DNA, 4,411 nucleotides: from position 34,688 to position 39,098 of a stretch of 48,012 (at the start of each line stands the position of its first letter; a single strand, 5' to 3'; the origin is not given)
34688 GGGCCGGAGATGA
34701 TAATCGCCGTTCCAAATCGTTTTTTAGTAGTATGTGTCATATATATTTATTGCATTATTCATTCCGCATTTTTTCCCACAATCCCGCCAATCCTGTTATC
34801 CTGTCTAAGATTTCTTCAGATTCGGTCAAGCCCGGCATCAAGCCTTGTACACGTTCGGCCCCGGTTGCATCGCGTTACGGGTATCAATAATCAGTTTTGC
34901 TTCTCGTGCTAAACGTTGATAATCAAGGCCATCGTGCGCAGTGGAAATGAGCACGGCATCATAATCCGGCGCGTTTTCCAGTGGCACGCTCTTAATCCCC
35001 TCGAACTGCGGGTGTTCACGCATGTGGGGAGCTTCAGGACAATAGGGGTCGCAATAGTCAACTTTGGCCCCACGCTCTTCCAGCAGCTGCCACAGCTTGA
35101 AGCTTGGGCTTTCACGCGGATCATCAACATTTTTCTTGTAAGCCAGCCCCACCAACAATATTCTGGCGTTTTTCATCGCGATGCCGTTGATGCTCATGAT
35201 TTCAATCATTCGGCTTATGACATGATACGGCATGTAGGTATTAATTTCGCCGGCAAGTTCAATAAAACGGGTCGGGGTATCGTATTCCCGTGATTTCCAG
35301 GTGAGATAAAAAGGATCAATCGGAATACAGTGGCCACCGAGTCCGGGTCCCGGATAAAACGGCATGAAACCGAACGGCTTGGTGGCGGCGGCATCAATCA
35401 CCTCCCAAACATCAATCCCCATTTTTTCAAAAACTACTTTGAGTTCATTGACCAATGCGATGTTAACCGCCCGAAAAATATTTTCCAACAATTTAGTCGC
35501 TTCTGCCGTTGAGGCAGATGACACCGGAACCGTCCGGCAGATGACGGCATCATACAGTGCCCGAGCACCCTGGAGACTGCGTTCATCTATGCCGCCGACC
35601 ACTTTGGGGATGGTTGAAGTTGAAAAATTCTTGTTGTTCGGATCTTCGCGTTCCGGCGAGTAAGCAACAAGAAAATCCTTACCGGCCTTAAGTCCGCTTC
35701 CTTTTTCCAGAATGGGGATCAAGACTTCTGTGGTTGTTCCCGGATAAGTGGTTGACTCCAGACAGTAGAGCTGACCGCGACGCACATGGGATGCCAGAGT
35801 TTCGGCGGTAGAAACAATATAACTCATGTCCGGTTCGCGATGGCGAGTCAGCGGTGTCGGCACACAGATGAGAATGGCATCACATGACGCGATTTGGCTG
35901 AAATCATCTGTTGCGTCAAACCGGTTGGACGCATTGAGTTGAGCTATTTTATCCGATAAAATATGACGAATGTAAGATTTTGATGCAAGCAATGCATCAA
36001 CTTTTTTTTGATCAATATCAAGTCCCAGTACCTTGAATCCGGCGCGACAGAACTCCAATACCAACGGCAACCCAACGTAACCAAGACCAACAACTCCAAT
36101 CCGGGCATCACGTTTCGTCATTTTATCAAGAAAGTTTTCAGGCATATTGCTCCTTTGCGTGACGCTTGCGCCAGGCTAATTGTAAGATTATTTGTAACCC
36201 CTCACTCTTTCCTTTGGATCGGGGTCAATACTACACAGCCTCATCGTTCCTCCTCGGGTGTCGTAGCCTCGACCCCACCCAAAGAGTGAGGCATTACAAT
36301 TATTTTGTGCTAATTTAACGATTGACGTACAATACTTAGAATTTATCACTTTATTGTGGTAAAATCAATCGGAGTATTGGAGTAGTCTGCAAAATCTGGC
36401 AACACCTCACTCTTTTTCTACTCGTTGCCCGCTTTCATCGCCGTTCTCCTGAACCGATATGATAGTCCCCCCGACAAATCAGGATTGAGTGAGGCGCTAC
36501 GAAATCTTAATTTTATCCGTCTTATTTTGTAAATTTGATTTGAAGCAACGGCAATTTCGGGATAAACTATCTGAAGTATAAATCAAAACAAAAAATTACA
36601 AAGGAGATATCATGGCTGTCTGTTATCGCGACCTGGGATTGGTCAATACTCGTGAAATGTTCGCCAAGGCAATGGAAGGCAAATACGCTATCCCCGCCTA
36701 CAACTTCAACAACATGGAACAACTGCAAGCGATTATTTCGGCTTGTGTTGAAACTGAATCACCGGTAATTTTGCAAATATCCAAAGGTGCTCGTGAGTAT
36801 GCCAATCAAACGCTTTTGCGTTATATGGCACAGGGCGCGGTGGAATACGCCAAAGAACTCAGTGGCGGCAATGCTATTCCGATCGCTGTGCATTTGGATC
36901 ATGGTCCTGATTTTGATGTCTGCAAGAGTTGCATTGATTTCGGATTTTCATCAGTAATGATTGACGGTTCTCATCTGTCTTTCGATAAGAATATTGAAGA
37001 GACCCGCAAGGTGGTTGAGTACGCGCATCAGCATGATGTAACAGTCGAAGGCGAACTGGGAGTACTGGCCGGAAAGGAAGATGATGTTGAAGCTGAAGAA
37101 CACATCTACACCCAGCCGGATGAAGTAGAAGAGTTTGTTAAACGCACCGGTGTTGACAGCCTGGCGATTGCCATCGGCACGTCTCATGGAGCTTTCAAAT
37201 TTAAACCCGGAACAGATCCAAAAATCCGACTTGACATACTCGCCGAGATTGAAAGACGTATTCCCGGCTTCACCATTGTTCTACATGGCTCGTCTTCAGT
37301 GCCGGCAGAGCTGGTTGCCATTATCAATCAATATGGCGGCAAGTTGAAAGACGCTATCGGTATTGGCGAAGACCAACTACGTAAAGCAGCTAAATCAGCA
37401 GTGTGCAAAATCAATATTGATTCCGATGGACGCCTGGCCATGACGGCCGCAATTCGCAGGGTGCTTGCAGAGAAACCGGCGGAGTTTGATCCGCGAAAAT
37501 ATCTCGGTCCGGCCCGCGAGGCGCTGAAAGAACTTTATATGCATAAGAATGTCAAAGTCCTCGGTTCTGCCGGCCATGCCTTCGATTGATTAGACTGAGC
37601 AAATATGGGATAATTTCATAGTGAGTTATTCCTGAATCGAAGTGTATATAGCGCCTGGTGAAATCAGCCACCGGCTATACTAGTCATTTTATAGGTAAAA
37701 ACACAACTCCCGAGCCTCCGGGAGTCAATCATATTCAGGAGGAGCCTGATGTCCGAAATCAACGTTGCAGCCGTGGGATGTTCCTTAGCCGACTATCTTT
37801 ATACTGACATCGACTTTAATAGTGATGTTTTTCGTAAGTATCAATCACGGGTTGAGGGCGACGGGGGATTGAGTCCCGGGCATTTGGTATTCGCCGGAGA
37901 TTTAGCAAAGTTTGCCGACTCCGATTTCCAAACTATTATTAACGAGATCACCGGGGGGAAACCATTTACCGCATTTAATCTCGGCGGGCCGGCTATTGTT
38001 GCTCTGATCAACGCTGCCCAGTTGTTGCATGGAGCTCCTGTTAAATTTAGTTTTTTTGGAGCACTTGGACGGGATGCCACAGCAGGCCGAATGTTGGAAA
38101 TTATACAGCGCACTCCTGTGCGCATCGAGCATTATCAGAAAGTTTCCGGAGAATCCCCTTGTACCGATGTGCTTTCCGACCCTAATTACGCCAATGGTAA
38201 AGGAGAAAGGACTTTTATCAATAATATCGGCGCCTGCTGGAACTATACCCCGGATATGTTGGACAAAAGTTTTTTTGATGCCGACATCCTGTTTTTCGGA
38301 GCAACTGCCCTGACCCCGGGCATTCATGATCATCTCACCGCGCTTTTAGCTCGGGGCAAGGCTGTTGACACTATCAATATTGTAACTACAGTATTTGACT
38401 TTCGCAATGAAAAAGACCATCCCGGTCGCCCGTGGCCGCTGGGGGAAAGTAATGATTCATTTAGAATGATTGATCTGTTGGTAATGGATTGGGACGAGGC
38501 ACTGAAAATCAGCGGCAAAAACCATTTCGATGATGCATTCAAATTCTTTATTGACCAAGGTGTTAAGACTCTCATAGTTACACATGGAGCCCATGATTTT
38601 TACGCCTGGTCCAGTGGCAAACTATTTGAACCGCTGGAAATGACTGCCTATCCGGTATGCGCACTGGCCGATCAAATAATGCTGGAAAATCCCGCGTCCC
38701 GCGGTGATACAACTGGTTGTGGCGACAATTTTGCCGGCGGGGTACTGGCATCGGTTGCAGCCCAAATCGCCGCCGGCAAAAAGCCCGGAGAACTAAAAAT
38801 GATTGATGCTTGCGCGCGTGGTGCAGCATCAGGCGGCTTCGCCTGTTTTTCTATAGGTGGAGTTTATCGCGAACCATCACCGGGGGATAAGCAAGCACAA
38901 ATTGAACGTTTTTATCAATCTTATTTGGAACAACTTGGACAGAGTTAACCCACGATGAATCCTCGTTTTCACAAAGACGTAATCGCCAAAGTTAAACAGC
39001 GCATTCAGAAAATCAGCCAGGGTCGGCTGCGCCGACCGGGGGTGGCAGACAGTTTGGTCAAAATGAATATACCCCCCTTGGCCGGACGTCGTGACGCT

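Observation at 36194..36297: Family-A ~104-bp hairpin repeat: six copies in 48 kb with GTAA...TTAC termini and 8-bp flank duplications (MITE-like)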

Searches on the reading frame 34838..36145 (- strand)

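Call 9: search_protein_families(library=ncbifam, proteins=[window:34838-36145:-])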
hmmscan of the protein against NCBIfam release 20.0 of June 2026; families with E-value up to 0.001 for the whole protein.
window:34838-36145:- (435 aa): 11 families
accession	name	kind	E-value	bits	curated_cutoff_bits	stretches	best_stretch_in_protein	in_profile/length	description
TIGR03026.1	NDP-sugDHase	subfamily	8.7e-125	416.7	189.8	1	15-424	2-413/413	nucleotide sugar dehydrogenase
NF040825.1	UDPMaNacDH_Arch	equivalog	1.1e-76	258.4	750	1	15-431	2-406/418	UDP-N-acetyl-D-mannosamine dehydrogenase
NF011729.0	PRK15182.1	equivalog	8.9e-67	225.7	592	1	13-406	6-390/425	Vi polysaccharide biosynthesis UDP-N-acetylglucosamine C-6 dehydrogenase TviB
NF008286.0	PRK11064.1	equivalog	5.1e-63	213.1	459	1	15-374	5-369/420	UDP-N-acetyl-D-mannosamine dehydrogenase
NF041297.1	UDPGDh_AglM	equivalog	5.6e-49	167.2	670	1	15-427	2-418/429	UDP-glucose 6-dehydrogenase AglM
NF047673.2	TeichurnBiosyTuaD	equivalog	3.2e-35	122.1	700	1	15-426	3-414/439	UDP-glucose 6-dehydrogenase TuaD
NF011631.0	PRK15057.1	equivalog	2.3e-10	40.2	757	1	15-281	2-261/388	UDP-glucose 6-dehydrogenase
TIGR01505.1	tartro_sem_red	equivalog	2.4e-08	33.5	340.75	1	16-252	2-203/291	2-hydroxy-3-oxopropionate reductase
NF008592.0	PRK11559.1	equivalog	6.5e-06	25.6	397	0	14-55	3-44/296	2-hydroxy-3-oxopropionate reductase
NF043037.1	ThreonDh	equivalog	0.00062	19.3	350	0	14-55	3-44/297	L-threonate dehydrogenase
NF005650.0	PRK07417.1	equivalog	0.001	18.5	290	0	15-55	3-43/281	prephenate/arogenate dehydrogenase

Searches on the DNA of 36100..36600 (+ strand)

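Call 33: search_rna_families(source=window, start=36100, end=36600, threshold=evalue, max_evalue=10, show_alignments=3)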
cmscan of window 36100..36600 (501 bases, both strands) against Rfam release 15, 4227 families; matches with E-value up to 10: 1.
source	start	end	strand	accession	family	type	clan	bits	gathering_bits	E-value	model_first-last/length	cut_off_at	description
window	36301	36338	+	RF02085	Yar_1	Gene; lncRNA;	-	11.8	50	6.8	1-74/74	no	Yellow-achaete intergenic RNA conserved region 1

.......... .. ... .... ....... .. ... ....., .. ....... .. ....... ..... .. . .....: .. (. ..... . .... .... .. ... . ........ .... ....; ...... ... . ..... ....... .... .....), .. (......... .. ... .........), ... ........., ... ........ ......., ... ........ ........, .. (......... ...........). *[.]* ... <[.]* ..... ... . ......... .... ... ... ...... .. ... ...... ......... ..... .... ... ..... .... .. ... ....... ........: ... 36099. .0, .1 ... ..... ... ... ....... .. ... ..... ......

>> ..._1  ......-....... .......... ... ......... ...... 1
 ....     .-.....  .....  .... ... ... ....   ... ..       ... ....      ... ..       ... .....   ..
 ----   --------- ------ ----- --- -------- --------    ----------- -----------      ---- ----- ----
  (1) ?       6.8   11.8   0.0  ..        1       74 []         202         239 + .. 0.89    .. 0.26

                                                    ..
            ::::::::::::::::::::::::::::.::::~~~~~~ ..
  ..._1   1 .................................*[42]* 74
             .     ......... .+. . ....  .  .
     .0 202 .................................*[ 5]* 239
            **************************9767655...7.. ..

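Call 96: search_dna_similar(query=window:36194-36297:+, collection=ecoli_genomes, mode=distant, max_evalue=0.01, max_rows=5)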
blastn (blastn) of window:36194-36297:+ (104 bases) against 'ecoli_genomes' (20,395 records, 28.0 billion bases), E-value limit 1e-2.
No match.
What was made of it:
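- On ERIC/IRU and other enterobacterial repeats: No blastn match at E <= 0.01 in 5,426 complete E. coli genomes (call 96).
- Closest known: ERIC/IRU and Correia elements. Different: There is no sequence similarity: no BLAST hit in 5,426 E. coli genomes, which carry ERIC (call 96).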

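Call 97: search_dna_similar(query=window:36194-36297:+, collection=phages, mode=distant, max_evalue=0.01, max_rows=5)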
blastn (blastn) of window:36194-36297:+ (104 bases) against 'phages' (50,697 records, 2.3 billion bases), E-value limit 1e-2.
No match.

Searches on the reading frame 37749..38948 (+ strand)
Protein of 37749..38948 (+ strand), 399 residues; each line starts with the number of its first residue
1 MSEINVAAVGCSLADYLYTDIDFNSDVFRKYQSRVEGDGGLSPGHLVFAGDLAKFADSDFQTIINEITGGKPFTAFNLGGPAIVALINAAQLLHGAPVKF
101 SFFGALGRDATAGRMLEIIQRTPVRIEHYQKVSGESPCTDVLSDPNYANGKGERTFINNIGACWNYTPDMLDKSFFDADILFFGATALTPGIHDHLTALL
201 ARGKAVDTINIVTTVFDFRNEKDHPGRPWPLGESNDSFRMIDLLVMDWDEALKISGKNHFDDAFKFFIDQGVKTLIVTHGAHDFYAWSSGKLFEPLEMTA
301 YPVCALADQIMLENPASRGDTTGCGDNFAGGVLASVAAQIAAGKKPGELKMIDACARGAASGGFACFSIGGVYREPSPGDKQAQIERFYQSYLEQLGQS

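Call 42: search_protein_families(library=pfam, proteins=[window:37749-38948:+], max_evalue=0.00001)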
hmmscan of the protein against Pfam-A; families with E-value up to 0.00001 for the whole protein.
window:37749-38948:+ (399 aa): 1 family
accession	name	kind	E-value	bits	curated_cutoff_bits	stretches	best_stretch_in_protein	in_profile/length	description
PF00294.29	PfkB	-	6.1e-16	59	25.8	1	76-372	33-296/302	pfkB family carbohydrate kinase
